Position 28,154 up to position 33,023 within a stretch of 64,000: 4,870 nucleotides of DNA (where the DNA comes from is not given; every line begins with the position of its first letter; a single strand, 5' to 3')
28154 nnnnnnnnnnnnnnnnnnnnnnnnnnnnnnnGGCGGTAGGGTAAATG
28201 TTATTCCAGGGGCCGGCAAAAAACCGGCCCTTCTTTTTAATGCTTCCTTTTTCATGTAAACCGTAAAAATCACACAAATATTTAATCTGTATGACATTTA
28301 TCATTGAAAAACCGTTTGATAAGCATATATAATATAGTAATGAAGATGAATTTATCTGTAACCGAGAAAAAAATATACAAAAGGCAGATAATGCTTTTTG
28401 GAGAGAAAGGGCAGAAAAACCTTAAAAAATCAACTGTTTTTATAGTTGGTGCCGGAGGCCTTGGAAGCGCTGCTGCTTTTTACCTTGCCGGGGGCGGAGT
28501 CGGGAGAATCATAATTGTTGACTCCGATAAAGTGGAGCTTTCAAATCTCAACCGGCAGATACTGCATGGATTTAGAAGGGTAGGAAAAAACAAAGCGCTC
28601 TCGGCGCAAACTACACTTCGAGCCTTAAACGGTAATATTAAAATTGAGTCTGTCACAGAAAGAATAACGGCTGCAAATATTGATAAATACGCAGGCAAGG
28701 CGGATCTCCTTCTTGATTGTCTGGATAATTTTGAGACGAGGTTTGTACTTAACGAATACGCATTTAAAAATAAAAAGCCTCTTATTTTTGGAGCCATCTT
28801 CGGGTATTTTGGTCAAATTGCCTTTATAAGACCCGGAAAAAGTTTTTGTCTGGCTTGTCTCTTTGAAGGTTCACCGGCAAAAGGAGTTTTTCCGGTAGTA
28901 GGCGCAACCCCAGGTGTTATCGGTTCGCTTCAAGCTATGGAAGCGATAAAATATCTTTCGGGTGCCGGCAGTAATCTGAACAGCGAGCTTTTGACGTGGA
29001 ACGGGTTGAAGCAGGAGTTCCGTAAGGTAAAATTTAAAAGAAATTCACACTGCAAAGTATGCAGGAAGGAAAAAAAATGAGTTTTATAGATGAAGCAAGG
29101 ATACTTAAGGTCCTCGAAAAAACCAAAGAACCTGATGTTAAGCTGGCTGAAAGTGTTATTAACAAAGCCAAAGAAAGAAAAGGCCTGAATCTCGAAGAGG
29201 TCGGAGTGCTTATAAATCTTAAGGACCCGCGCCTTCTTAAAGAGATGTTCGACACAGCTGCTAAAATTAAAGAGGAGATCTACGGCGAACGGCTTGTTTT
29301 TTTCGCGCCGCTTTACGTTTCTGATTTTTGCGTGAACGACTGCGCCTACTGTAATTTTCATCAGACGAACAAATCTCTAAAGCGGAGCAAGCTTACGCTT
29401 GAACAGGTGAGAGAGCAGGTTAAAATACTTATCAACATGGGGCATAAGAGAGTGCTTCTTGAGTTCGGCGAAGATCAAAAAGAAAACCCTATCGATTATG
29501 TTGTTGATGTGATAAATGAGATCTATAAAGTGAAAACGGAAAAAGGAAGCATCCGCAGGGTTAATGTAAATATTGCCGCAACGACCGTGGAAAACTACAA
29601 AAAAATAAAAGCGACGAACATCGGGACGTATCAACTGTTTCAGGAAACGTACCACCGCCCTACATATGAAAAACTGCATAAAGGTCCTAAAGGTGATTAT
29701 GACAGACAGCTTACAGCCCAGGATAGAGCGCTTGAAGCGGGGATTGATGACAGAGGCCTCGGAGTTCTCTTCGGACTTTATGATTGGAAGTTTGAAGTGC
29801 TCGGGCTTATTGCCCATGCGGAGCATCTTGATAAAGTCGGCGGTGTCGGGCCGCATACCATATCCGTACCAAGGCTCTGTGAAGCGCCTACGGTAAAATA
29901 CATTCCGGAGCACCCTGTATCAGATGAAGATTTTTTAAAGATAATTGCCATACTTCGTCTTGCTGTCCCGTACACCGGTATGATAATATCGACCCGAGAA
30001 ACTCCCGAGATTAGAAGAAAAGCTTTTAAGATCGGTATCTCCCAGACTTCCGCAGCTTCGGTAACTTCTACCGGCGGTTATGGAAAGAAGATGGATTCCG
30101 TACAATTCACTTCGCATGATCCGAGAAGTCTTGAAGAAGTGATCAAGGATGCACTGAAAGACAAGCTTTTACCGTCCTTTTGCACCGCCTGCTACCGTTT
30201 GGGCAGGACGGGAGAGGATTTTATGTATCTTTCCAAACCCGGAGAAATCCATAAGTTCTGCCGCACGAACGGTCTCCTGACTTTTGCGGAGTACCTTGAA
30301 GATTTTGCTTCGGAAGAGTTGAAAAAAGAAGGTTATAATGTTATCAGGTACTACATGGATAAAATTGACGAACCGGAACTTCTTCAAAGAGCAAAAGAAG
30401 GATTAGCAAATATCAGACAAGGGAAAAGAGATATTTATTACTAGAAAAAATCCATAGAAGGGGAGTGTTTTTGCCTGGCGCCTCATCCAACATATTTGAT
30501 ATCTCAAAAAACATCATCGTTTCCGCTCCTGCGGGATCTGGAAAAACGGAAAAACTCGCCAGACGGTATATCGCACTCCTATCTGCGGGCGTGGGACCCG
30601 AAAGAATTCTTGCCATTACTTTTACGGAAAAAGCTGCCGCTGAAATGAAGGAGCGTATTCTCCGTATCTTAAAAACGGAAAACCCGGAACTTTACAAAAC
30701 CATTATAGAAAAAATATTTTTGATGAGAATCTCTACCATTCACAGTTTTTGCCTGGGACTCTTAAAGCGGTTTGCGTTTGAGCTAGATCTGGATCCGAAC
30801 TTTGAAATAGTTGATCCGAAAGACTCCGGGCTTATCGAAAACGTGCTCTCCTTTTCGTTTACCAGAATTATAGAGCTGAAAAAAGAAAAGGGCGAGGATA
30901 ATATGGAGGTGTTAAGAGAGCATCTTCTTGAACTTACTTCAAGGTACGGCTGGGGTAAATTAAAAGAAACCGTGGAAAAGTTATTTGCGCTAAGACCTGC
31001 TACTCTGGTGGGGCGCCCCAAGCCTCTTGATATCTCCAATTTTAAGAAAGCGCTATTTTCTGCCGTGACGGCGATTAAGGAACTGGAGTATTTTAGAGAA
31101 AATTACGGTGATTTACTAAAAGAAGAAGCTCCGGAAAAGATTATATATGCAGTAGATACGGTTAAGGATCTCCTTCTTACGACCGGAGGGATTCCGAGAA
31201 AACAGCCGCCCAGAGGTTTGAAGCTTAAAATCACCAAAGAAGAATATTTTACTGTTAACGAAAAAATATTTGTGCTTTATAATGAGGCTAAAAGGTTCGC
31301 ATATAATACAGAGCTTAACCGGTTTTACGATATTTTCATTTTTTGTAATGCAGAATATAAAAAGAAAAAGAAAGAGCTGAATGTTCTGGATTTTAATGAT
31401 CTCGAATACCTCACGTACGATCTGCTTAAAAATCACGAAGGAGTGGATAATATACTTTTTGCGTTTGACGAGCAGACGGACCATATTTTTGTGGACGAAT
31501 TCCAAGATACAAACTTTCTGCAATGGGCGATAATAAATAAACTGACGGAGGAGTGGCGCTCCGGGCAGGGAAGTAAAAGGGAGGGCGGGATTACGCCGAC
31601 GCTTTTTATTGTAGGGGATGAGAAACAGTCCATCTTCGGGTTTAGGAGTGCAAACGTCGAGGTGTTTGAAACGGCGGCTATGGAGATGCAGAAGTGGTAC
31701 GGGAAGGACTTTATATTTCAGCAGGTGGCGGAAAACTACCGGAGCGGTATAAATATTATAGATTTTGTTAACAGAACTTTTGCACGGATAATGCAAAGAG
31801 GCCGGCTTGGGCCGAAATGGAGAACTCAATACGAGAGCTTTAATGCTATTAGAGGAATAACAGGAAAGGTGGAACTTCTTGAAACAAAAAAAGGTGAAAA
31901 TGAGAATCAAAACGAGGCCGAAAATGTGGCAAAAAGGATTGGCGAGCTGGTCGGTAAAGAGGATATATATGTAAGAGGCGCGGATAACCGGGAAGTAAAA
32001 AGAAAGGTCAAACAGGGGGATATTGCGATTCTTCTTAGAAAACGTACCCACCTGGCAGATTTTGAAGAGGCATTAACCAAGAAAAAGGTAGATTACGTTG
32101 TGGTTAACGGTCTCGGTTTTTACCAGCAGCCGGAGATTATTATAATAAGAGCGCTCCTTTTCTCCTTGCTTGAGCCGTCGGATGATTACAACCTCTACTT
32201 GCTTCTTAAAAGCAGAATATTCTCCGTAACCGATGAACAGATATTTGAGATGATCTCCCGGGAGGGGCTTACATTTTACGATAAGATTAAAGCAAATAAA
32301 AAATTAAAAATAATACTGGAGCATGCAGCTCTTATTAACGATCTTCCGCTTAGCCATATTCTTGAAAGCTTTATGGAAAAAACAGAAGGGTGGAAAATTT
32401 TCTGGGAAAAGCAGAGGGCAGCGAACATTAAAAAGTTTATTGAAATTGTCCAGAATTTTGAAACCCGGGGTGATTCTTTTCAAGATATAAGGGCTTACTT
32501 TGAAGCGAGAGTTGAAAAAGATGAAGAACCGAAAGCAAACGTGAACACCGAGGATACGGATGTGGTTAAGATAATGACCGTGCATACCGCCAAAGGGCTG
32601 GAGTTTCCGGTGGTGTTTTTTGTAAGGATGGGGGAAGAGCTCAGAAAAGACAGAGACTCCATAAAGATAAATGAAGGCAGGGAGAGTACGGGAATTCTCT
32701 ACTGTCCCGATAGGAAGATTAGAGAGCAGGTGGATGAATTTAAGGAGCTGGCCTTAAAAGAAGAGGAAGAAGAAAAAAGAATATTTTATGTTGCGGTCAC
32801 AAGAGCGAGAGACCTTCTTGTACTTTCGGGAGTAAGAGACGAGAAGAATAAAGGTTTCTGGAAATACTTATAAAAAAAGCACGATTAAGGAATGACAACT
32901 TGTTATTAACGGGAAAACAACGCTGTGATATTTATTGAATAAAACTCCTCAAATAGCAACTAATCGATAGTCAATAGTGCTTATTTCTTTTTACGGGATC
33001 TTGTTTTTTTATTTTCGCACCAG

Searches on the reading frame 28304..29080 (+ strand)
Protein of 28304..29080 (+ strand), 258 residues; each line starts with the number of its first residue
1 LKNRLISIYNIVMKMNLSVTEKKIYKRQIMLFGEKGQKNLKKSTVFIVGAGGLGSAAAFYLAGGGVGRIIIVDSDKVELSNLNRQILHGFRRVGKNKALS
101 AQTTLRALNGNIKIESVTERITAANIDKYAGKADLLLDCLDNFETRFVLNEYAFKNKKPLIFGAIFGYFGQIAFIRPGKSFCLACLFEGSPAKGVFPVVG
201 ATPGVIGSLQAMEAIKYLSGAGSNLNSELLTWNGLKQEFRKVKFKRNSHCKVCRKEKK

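Call 25: search_protein_families(library=pfam, proteins=[window:28304-29080:+], max_evalue=0.00001)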
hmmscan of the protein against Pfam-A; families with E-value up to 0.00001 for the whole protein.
window:28304-29080:+ (258 aa): 1 family
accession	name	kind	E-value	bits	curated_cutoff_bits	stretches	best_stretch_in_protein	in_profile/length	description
PF00899.27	ThiF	-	2.3e-71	240.1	28.1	1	25-252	1-238/238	ThiF family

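Call 50: search_protein_families(library=ncbifam, proteins=[window:28304-29080:+], max_evalue=1e-10)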
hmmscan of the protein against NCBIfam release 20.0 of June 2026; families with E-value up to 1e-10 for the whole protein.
window:28304-29080:+ (258 aa): 19 families
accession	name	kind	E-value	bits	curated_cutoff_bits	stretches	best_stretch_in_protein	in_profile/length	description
NF006444.0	PRK08762.1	equivalog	4.5e-73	246.1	449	1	11-256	114-370/387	molybdopterin-synthase adenylyltransferase MoeB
NF004281.0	PRK05690.1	subfamily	2.5e-67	226.8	266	1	14-254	2-249/250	molybdopterin-synthase adenylyltransferase MoeB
NF006204.0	PRK08328.1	equivalog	1.3e-66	224.5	339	1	18-233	3-220/231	hypothetical protein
TIGR02356.1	adenyl_thiF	equivalog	5.8e-60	202.2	275.25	1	25-218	2-203/203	thiazole biosynthesis adenylyltransferase ThiF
NF047750.1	SAMPActivE1UbaA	equivalog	3e-56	190.8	450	1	13-256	1-251/270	SAMP-activating enzyme E1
TIGR02355.1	moeB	equivalog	9.3e-55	185.6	376.55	1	23-253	3-240/240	molybdopterin-synthase adenylyltransferase MoeB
NF005902.0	PRK07878.1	equivalog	2.3e-50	171.7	647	1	15-251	13-261/392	adenylyltransferase/sulfurtransferase MoeZ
NF005646.0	PRK07411.1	equivalog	4.1e-49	167.7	633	1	14-254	8-256/390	molybdopterin-synthase adenylyltransferase MoeB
NF004111.0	PRK05600.1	equivalog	1.1e-45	156.3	437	1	15-245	12-253/371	ThiF family adenylyltransferase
NF009123.0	PRK12475.1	subfamily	5.3e-44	150.9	510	1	25-256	5-246/338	MoeB/ThiF family adenylyltransferase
NF006395.0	PRK08644.1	equivalog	3.7e-30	105.1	159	1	23-164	11-153/215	sulfur carrier protein ThiS adenylyltransferase ThiF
TIGR02354.1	thiF_fam2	equivalog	6.2e-24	85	152.2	1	33-156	12-134/200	thiamine biosynthesis protein ThiF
NF006077.0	PRK08223.1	equivalog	3.2e-21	75.6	266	1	22-148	8-134/296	hypothetical protein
TIGR01408.1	Ube1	subfamily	2.5e-20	71.9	750.05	1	24-170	401-556/1008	ubiquitin-activating enzyme E1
NF011696.0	PRK15116.1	equivalog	1.1e-18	67.9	304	1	16-164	4-153/268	tRNA cyclic N6-threonylcarbamoyladenosine(37) synthase TcdA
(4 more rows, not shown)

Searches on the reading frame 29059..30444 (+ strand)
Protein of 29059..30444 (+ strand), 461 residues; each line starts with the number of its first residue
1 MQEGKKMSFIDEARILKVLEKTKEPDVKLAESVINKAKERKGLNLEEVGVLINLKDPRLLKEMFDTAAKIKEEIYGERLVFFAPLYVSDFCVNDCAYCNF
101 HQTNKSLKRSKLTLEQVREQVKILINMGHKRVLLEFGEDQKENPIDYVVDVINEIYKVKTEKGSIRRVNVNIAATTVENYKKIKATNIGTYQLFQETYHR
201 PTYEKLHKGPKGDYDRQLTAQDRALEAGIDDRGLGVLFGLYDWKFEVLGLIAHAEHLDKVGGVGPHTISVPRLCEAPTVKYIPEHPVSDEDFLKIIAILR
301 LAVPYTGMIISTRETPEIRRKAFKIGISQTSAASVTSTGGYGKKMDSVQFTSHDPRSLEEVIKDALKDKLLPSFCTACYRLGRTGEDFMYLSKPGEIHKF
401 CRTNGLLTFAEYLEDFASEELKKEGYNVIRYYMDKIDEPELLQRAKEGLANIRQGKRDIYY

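Call 25: search_protein_families(library=pfam, proteins=[window:29059-30444:+], max_evalue=0.00001)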
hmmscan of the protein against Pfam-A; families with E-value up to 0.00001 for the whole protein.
window:29059-30444:+ (461 aa): 2 families
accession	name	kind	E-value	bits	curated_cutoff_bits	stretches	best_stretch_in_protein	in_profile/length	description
PF04055.27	Radical_SAM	-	2.3e-15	57.6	29.5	1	86-241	2-152/166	Radical SAM superfamily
PF06968.18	BATS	-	1.1e-13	51.6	22.2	1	269-364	1-81/88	Biotin and Thiamin Synthesis associated domain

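Call 50: search_protein_families(library=ncbifam, proteins=[window:29059-30444:+], max_evalue=1e-10)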
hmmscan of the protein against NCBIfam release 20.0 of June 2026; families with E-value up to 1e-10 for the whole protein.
window:29059-30444:+ (461 aa): 6 families
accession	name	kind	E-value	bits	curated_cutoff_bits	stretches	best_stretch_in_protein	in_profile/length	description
TIGR03955.1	rSAM_HydG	equivalog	1.3e-165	551.4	312.15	1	5-459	7-468/470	[FeFe] hydrogenase H-cluster radical SAM maturase HydG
TIGR02351.2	thiH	equivalog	2.1e-77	260.7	380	1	30-368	22-354/364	2-iminoacetate synthase ThiH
TIGR03910.1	pyrrolys_PylB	equivalog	8.3e-27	94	348.2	1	31-305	6-270/347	methylornithine synthase PylB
TIGR04158.1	rSAM_MIA_synth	equivalog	5e-24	84.8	400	1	66-325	45-310/368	3-methyl-2-indolic acid synthase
TIGR03956.1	rSAM_HydE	equivalog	1e-19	71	254.6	1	34-304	2-260/340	[FeFe] hydrogenase H-cluster radical SAM maturase HydE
TIGR00433.2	bioB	equivalog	8.2e-11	41.7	225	0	47-332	7-283/307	biotin synthase BioB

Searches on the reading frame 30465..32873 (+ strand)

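Call 25: search_protein_families(library=pfam, proteins=[window:30465-32873:+], max_evalue=0.00001)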
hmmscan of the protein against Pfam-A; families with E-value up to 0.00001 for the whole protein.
window:30465-32873:+ (802 aa): 4 families
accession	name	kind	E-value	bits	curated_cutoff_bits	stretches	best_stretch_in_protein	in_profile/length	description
PF00580.27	UvrD-helicase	-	3.6e-56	191.3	23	1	13-405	12-267/271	UvrD/REP helicase N-terminal domain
PF13361.12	UvrD_C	-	3.2e-35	122.6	25.6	1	423-788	5-346/350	UvrD-like helicase C-terminal domain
PF13245.12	AAA_19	-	8.4e-16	58.8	25.1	1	14-393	11-133/134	AAA domain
PF13538.12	UvrD_C_2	-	6e-10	39.3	27.4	0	703-721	4-22/52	UvrD-like helicase C-terminal domain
